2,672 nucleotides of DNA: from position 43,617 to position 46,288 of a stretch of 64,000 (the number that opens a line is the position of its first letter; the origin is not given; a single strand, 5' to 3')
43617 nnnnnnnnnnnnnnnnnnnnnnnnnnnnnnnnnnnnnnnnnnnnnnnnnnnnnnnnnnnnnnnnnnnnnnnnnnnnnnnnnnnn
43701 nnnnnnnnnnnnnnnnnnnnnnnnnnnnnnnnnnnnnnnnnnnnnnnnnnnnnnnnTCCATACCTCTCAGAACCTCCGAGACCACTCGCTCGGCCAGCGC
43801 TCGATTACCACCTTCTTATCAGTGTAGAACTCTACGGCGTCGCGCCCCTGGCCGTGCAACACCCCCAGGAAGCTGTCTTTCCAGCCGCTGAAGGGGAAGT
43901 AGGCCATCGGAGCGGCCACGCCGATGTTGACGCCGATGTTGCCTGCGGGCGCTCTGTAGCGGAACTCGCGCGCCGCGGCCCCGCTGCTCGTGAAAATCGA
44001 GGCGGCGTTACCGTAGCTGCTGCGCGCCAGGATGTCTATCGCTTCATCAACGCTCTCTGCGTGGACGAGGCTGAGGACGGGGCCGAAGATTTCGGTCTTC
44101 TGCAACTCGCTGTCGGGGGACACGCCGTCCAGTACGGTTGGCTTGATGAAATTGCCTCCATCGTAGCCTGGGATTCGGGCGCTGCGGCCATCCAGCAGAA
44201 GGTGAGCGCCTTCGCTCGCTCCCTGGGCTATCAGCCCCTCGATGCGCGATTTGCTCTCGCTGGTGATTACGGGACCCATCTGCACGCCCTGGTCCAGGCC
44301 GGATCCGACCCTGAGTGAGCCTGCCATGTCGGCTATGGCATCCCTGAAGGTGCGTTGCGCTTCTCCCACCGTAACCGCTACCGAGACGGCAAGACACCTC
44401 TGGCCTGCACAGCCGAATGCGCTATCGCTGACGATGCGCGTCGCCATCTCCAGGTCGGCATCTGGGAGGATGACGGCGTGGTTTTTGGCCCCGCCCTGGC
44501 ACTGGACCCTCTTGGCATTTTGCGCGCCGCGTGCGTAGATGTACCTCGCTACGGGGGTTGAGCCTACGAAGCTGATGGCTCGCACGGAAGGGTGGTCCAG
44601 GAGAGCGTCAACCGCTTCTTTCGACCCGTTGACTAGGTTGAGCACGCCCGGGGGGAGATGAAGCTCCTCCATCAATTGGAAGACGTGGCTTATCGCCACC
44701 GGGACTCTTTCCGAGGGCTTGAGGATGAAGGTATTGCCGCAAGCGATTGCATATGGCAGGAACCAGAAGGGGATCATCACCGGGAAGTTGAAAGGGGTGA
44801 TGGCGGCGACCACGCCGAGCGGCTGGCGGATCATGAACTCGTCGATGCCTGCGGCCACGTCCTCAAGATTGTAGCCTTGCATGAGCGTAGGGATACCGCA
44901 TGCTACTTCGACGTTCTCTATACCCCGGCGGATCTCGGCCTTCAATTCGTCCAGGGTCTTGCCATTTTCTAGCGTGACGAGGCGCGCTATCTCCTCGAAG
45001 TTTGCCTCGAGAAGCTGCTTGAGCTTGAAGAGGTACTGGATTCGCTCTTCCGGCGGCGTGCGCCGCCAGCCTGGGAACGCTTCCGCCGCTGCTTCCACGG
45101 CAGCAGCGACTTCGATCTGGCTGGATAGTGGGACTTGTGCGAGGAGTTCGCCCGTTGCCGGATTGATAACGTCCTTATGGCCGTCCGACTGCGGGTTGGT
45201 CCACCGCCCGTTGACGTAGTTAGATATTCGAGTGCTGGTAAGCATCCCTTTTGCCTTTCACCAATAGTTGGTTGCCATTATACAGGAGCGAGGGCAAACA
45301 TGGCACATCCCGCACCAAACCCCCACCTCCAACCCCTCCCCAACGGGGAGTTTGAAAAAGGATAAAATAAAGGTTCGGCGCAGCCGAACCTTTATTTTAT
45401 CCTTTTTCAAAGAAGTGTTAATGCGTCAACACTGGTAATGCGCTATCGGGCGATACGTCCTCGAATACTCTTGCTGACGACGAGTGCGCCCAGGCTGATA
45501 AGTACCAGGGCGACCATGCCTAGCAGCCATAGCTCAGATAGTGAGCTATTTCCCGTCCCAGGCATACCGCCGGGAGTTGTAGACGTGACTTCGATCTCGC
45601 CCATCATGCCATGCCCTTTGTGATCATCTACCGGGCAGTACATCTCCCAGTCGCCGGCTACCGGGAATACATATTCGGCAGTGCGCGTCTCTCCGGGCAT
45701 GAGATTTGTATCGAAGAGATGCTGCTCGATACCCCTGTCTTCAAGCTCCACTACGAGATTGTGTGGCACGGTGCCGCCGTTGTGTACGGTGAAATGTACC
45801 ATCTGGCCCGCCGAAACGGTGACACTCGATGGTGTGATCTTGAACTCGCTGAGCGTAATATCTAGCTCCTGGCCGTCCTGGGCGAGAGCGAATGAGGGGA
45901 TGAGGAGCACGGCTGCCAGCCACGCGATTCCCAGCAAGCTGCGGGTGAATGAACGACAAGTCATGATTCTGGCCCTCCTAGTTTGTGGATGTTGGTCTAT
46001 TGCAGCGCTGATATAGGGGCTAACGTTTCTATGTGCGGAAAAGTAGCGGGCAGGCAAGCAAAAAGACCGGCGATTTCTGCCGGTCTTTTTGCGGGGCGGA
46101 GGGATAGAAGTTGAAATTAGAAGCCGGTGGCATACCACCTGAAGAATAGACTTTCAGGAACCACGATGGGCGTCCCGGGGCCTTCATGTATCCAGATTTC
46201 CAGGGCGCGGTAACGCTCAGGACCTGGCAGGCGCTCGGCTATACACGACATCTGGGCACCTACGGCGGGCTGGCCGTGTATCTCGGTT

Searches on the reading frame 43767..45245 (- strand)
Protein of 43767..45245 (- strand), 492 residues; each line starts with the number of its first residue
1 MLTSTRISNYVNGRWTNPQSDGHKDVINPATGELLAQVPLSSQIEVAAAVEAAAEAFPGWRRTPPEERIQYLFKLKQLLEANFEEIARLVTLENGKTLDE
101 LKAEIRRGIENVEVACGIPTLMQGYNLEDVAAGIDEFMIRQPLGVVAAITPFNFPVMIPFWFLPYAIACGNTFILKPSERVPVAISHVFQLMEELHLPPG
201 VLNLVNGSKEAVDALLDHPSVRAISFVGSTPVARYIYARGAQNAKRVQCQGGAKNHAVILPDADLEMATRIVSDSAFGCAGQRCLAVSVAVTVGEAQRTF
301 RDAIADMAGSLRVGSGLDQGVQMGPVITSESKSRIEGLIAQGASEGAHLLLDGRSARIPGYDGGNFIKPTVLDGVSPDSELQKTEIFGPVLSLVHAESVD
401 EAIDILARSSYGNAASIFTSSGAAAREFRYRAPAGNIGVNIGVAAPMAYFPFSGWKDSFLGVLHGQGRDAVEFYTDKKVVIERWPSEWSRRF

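Call 32: search_protein_families(library=pfam, proteins=[window:43767-45245:-], max_evalue=0.001)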
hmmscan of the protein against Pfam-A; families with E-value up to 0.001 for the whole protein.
window:43767-45245:- (492 aa): 1 family
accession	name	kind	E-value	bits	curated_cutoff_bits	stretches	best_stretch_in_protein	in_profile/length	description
PF00171.27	Aldedh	-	1.5e-138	462.7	23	1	15-480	1-461/461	Aldehyde dehydrogenase family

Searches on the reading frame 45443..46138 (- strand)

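Call 32: search_protein_families(library=pfam, proteins=[window:45443-46138:-], max_evalue=0.001)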
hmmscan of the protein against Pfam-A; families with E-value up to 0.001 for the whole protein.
window:45443-46138:- (231 aa): 3 families
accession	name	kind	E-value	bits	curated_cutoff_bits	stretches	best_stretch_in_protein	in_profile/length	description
PF13473.12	Cupredoxin_1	-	1.5e-08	35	27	1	71-176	2-99/104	Cupredoxin-like domain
PF00127.26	Copper-bind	-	2.2e-06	28.5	21.2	1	95-184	8-98/99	Copper binding proteins, plastocyanin/azurin family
PF07731.20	Cu-oxidase_2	-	0.00011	22.4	20.4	0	145-185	94-134/137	Multicopper oxidase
